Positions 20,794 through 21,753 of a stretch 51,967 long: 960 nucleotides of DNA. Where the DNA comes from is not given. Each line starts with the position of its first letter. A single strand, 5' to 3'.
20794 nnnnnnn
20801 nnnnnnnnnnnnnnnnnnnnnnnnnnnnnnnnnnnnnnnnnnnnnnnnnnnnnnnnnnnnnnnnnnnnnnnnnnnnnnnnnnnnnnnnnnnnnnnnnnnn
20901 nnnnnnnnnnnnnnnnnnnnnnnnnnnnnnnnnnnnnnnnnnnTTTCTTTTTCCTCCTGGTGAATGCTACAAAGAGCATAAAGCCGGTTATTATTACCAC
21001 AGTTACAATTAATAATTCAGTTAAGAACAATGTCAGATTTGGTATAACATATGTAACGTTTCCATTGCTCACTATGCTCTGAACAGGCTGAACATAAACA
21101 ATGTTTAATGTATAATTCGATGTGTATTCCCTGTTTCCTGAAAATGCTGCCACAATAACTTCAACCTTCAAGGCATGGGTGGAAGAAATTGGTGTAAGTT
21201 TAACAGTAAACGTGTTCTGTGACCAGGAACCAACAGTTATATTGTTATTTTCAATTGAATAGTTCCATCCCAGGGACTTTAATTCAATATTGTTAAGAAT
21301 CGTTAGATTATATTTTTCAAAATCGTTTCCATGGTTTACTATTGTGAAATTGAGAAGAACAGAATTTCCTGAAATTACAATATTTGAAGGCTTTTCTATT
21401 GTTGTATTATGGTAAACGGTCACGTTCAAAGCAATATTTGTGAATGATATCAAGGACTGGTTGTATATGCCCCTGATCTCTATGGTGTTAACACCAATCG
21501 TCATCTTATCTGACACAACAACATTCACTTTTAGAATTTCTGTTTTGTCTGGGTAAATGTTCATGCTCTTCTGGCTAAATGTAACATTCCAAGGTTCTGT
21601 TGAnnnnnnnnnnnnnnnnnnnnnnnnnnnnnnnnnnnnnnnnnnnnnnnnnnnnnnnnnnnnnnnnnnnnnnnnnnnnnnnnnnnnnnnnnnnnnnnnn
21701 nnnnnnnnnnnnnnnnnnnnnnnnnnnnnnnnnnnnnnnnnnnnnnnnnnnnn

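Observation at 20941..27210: Giant 2089-aa AglB/STT3 oligosaccharyltransferase fused to a ~1200-aa sequon-dense repeat stalk and a second membrane anchor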

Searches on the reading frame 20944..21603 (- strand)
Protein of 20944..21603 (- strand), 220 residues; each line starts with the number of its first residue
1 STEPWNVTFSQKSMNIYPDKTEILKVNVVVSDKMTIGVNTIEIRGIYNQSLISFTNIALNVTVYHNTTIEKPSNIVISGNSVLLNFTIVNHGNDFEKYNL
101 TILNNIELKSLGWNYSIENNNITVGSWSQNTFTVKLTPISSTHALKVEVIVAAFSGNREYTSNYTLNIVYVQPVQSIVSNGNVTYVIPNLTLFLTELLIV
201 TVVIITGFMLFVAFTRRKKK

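Call 35: search_protein_families(library=pfam, proteins=[window:20944-21603:-], max_evalue=0.01)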
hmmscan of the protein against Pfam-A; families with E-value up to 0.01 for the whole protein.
window:20944-21603:- (220 aa): 0 families
